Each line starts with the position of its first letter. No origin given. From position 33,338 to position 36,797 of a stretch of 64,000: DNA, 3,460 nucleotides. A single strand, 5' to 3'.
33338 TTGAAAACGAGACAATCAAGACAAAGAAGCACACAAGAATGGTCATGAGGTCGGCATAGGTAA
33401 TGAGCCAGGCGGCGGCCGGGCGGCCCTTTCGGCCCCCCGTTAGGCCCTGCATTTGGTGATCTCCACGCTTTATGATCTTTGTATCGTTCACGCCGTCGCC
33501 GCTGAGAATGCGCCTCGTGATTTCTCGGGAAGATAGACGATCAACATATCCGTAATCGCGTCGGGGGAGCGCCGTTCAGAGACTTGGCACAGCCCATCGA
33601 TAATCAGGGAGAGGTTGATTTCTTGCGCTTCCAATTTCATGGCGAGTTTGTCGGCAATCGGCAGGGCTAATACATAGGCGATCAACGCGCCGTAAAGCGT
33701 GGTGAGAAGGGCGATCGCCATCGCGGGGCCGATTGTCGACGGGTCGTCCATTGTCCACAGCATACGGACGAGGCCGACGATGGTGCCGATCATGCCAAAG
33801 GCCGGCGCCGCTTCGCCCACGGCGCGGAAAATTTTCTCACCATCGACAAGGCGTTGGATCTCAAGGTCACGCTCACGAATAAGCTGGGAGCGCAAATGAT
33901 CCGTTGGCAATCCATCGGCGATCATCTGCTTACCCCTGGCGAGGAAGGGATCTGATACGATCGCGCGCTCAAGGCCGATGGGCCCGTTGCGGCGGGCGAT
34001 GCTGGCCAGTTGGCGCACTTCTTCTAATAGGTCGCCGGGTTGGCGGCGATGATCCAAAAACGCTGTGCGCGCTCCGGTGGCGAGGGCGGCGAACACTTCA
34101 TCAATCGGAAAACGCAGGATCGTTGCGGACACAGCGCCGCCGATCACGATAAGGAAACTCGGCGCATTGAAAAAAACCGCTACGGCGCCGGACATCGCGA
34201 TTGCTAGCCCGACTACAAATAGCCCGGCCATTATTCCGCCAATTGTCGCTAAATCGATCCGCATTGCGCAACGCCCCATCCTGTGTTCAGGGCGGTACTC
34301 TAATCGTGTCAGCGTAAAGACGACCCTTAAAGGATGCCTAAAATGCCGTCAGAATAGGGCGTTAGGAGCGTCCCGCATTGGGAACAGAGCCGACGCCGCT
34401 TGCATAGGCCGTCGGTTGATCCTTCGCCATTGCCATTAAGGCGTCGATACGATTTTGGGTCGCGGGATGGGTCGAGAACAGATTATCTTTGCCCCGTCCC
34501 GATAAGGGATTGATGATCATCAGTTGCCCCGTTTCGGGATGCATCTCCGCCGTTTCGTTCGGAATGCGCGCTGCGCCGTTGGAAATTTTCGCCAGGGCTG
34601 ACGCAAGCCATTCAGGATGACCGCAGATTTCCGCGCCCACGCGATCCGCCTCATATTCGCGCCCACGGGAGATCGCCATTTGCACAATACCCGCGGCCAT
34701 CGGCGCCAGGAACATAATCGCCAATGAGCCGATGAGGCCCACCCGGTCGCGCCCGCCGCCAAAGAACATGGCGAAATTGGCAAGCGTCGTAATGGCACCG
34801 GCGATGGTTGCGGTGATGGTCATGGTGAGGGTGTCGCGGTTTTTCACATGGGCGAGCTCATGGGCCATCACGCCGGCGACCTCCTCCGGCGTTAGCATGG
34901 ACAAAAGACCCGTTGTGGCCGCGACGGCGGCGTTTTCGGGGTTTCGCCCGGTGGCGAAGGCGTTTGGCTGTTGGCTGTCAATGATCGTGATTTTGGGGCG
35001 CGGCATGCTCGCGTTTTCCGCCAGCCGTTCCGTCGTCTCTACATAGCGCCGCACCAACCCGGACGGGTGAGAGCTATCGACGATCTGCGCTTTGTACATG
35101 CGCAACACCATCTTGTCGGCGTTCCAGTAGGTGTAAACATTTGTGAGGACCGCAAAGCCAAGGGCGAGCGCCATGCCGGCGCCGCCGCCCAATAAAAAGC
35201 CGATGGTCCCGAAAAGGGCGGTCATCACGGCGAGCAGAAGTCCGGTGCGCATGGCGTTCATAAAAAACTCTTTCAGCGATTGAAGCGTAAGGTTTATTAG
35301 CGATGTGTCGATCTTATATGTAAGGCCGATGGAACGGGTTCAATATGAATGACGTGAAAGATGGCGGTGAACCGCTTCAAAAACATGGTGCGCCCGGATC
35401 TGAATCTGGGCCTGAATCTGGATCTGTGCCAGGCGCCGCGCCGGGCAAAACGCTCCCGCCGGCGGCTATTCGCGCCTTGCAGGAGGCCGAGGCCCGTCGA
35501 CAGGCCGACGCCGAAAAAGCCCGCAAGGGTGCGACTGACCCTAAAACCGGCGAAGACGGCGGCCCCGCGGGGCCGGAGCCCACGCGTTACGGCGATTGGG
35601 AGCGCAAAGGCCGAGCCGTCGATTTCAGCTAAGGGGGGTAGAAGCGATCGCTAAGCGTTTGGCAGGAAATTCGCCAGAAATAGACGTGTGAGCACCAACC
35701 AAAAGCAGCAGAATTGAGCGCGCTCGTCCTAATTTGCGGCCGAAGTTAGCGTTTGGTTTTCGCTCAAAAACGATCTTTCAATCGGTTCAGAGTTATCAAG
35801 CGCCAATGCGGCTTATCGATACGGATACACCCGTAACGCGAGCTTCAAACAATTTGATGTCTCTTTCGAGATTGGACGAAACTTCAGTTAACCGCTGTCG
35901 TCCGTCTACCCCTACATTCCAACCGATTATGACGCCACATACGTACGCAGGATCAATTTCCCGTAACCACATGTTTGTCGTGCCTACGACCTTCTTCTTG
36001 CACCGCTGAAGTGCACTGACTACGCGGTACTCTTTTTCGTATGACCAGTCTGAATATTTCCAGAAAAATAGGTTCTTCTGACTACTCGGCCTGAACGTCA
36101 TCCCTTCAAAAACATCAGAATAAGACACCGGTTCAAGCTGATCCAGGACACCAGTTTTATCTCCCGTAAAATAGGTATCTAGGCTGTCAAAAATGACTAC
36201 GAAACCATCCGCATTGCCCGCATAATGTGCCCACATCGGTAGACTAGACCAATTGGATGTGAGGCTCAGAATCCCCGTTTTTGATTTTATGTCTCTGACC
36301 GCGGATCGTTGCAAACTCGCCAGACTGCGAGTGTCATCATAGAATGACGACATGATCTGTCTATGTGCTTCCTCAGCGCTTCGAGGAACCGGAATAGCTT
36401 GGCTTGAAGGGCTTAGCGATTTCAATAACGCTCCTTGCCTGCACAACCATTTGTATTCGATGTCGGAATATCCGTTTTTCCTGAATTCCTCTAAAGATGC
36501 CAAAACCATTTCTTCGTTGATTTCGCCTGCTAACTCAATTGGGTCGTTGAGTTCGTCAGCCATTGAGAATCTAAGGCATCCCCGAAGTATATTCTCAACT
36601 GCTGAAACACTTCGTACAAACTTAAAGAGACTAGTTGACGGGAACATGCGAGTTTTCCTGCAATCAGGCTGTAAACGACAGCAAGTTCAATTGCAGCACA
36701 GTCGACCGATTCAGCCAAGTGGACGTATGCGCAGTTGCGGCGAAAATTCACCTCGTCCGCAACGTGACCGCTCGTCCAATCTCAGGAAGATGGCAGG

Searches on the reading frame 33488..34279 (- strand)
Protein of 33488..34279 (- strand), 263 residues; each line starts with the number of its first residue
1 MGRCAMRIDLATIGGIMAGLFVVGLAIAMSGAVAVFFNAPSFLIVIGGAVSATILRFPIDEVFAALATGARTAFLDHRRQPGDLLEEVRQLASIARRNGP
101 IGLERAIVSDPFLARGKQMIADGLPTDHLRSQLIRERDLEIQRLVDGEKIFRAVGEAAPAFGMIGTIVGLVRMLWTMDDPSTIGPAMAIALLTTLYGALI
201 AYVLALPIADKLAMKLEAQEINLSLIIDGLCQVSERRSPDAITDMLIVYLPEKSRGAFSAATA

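Call 82: search_protein_families(library=pfam, proteins=[window:33488-34279:-], max_evalue=0.00001)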
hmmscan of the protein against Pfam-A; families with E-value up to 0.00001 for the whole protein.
window:33488-34279:- (263 aa): 1 family
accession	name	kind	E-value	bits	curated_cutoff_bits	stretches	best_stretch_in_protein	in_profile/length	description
PF01618.21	MotA_ExbB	-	1.1e-22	80.6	22.9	1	109-220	6-122/127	MotA/TolQ/ExbB proton channel family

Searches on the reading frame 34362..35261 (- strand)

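Call 82: search_protein_families(library=pfam, proteins=[window:34362-35261:-], max_evalue=0.00001)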
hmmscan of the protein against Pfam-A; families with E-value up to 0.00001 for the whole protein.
window:34362-35261:- (299 aa): 1 family
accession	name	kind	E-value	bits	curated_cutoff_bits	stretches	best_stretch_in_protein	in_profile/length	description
PF01435.24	Peptidase_M48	-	6.1e-37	127.7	20.3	1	75-278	9-185/186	Peptidase family M48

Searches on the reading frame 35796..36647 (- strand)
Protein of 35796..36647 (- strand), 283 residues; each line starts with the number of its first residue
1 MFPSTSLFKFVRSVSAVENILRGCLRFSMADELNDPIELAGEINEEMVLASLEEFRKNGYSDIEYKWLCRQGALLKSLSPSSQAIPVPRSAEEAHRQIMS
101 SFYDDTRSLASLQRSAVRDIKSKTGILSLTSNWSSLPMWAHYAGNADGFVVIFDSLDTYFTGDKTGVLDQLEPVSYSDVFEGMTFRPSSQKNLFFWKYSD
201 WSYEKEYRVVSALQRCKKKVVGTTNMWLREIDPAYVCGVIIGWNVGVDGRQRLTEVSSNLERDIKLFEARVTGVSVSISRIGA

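Call 82: search_protein_families(library=pfam, proteins=[window:35796-36647:-], max_evalue=0.00001)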
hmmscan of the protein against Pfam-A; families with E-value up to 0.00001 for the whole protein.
window:35796-36647:- (283 aa): 1 family
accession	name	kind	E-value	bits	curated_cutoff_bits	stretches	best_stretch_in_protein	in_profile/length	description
PF11185.13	DUF2971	-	1.3e-07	33.3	22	1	138-209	1-89/89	Protein of unknown function (DUF2971)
